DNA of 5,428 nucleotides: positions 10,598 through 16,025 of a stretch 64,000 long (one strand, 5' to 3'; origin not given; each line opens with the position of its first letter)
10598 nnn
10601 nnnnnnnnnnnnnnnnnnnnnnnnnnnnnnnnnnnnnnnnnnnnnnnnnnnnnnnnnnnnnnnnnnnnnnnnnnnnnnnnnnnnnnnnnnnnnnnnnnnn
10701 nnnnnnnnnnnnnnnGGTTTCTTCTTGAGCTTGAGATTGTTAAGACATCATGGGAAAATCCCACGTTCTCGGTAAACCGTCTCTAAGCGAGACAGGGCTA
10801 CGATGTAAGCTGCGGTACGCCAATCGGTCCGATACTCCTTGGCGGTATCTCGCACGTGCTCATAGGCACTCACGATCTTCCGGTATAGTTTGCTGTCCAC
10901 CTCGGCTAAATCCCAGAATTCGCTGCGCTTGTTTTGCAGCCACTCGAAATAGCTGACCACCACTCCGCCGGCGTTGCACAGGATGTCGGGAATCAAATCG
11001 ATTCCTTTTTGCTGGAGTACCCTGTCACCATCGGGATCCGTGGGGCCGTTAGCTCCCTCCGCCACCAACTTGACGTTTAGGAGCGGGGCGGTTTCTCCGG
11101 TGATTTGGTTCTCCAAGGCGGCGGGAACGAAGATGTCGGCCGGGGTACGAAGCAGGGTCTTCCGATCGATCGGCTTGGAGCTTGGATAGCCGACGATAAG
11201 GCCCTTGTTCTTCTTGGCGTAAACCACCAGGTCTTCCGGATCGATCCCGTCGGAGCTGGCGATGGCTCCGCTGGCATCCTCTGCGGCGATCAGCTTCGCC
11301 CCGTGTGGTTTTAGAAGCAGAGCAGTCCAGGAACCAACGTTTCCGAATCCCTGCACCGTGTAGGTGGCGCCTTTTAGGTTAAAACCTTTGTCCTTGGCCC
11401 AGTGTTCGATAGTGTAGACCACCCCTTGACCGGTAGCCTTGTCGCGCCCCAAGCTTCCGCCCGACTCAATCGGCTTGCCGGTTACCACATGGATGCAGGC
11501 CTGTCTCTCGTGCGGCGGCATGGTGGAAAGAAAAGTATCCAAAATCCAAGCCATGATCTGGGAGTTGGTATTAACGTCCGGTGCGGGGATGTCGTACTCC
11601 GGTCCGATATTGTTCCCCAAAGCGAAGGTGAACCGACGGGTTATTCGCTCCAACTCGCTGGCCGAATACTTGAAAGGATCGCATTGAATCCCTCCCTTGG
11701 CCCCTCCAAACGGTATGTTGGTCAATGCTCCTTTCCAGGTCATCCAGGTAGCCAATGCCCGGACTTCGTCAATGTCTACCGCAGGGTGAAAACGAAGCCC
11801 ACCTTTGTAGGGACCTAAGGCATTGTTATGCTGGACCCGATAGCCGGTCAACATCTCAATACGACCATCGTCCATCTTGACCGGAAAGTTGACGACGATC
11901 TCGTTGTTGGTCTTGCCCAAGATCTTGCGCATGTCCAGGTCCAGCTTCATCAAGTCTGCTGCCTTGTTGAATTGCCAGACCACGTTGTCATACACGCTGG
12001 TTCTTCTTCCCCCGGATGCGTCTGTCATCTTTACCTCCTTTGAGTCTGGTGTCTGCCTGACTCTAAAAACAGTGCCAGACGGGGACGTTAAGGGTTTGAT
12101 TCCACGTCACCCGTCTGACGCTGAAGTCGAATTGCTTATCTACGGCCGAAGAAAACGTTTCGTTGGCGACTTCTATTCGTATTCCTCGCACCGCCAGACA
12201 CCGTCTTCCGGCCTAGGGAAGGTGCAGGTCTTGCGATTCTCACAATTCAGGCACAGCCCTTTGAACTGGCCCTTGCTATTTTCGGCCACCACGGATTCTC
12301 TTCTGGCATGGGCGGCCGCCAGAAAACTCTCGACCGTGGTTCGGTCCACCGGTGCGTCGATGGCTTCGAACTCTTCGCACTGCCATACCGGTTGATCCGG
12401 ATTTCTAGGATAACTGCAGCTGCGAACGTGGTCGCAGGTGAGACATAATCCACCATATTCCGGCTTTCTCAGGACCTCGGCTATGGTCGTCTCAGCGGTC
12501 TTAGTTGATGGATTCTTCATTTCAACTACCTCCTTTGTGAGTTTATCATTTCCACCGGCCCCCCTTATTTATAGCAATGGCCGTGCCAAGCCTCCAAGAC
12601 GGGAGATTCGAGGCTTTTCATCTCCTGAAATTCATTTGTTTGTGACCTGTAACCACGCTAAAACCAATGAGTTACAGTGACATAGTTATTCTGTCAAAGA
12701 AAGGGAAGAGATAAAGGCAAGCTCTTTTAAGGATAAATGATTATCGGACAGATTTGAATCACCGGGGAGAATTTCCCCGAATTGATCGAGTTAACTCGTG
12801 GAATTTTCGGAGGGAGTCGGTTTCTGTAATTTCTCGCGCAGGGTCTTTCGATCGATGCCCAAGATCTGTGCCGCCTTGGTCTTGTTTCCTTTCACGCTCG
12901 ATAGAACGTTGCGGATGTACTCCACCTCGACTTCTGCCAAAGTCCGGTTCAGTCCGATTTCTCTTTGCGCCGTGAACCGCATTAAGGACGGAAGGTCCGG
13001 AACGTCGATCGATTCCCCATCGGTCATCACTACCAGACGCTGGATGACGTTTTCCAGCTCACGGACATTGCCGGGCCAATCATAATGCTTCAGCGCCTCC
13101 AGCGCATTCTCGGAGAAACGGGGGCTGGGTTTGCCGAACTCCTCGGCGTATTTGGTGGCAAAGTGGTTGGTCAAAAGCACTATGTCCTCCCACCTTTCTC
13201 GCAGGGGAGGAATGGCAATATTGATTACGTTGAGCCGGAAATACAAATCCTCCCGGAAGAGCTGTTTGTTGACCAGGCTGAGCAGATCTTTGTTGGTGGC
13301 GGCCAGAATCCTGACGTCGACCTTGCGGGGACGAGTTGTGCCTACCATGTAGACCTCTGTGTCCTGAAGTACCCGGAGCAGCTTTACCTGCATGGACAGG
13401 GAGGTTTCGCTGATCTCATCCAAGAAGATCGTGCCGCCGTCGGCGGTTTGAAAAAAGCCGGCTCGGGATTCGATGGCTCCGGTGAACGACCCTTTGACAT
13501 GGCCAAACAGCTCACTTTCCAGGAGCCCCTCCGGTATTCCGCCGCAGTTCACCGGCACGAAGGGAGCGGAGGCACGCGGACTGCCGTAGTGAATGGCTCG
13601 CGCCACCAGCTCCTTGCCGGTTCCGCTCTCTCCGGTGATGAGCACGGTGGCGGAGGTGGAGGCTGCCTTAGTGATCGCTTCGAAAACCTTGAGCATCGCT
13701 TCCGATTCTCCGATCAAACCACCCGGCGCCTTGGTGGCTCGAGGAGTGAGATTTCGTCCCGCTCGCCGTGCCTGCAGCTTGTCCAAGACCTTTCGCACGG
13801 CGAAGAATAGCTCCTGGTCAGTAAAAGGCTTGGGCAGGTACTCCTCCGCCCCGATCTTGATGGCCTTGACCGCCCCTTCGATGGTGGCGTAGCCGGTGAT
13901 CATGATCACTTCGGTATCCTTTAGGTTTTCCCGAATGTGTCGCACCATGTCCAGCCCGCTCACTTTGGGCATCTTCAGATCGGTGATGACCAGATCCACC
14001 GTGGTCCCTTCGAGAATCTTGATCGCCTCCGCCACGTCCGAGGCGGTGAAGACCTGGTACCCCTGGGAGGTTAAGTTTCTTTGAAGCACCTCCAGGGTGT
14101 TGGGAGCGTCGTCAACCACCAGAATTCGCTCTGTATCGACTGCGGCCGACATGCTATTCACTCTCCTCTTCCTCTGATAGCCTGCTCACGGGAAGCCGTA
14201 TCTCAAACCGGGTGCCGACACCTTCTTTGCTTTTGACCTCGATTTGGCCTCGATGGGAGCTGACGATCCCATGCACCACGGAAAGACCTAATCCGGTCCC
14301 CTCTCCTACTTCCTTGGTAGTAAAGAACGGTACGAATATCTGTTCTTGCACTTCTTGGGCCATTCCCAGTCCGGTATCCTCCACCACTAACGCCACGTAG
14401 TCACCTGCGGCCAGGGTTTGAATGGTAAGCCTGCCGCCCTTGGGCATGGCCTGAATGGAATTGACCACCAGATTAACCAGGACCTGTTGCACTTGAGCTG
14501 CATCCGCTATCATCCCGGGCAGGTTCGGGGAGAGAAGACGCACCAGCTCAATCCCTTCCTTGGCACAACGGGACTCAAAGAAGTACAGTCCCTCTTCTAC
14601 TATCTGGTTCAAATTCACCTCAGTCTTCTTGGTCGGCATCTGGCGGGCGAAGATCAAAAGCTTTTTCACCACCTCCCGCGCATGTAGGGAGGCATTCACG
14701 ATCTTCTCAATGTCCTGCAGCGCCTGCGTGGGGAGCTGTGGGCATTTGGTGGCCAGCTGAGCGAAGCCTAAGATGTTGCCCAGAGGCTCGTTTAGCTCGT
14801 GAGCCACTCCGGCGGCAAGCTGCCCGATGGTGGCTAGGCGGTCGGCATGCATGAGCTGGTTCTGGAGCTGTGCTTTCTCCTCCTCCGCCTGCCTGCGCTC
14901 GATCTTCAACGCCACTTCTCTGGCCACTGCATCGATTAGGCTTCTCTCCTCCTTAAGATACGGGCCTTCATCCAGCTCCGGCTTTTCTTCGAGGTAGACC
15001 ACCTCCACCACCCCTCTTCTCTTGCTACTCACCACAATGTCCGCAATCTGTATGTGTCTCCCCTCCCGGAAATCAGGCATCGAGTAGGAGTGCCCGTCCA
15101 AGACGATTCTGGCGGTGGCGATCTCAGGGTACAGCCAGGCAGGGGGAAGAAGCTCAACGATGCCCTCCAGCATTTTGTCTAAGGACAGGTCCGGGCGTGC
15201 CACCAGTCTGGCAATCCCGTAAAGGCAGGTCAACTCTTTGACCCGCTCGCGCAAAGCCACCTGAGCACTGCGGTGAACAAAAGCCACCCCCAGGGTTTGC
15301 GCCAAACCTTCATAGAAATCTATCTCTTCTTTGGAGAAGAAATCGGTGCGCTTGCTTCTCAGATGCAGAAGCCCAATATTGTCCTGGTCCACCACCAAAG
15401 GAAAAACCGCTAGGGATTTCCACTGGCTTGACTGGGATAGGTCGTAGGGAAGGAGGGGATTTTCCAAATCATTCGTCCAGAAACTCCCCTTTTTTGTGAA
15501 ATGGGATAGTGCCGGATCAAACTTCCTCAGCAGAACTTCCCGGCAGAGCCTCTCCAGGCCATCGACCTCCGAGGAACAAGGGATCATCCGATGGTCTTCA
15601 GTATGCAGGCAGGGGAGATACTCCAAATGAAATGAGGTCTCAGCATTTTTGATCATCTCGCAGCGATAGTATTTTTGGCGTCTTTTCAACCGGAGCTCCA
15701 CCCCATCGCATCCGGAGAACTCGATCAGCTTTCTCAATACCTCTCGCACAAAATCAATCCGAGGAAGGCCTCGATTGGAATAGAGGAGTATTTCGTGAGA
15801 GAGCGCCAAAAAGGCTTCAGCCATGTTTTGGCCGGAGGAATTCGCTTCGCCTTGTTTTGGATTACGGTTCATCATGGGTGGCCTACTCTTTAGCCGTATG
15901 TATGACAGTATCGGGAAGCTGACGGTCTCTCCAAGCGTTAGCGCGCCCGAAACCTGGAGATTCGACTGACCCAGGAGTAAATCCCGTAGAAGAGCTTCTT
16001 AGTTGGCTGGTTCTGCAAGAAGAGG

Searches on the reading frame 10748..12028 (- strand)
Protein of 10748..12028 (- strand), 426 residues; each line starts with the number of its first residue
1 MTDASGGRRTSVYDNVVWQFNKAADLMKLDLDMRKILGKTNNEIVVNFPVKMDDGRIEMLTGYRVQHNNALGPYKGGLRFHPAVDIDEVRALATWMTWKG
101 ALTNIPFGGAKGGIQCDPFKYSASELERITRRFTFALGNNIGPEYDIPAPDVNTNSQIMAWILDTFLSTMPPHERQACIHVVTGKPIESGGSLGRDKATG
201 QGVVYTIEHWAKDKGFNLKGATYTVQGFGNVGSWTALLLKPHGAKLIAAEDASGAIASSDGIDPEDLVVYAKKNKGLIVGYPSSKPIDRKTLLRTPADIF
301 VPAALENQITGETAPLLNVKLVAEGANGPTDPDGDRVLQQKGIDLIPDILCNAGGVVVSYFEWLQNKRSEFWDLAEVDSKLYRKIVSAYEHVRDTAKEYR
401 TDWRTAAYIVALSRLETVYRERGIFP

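Call 62: search_protein_families(library=pfam, proteins=[window:10748-12028:-], max_evalue=0.00001)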
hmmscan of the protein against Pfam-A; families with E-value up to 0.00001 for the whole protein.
window:10748-12028:- (426 aa): 2 families
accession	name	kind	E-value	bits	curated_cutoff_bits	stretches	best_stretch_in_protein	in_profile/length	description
PF00208.27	ELFV_dehydrog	-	1.1e-71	241.8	23.4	1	190-423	1-241/241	Glutamate/Leucine/Phenylalanine/Valine dehydrogenase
PF02812.23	ELFV_dehydrog_N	-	9.3e-56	187.5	25.3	1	42-166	3-127/129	Glu/Leu/Phe/Val dehydrogenase, dimerisation domain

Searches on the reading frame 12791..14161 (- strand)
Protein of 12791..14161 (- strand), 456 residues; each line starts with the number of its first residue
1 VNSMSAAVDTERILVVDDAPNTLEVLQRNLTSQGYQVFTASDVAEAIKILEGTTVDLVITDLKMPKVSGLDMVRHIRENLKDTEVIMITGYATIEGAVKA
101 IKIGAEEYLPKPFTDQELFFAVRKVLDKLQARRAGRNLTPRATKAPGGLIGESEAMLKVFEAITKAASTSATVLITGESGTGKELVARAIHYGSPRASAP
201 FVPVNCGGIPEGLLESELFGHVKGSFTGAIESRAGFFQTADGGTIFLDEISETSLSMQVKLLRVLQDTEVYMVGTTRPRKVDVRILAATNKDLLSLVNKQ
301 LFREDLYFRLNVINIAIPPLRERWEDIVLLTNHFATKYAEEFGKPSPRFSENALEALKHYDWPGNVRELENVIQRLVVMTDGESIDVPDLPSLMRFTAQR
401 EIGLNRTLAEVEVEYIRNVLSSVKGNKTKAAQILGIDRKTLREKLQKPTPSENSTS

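Call 62: search_protein_families(library=pfam, proteins=[window:12791-14161:-], max_evalue=0.00001)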
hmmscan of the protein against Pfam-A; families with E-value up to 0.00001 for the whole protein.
window:12791-14161:- (456 aa): 6 families
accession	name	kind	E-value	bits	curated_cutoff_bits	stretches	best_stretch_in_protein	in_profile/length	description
PF00158.32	Sigma54_activat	-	2e-69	233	20.2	1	149-315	1-167/168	Sigma-54 interaction domain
PF00072.30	Response_reg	-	5.5e-30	104.2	30.2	1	13-122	1-110/111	Response regulator receiver domain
PF25601.1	AAA_lid_14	-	8e-28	96.5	27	1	321-400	1-80/87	AAA+ ATPase lid domain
PF14532.12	Sigma54_activ_2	-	6.1e-20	72.3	25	1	150-320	1-138/138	Sigma-54 interaction domain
PF02954.25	HTH_8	-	1.8e-13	50.4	22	1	407-447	1-41/42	Bacterial regulatory protein, Fis family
PF07728.20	AAA_5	-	2.5e-06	28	22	0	173-291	2-123/139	AAA domain (dynein-related subfamily)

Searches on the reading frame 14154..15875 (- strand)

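Call 62: search_protein_families(library=pfam, proteins=[window:14154-15875:-], max_evalue=0.00001)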
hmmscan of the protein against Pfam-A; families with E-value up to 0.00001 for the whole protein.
window:14154-15875:- (573 aa): 3 families
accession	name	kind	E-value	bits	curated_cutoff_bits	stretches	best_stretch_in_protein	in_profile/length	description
PF02518.31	HATPase_c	-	5.6e-26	91.6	26.4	1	458-564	2-110/111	Histidine kinase-, DNA gyrase B-, and HSP90-like ATPase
PF00512.31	HisKA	-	4.9e-09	36.6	26.9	1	351-411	3-62/66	His Kinase A (phospho-acceptor) domain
PF13185.12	GAF_2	-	1.5e-08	35.4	28.6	1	121-199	56-135/136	GAF domain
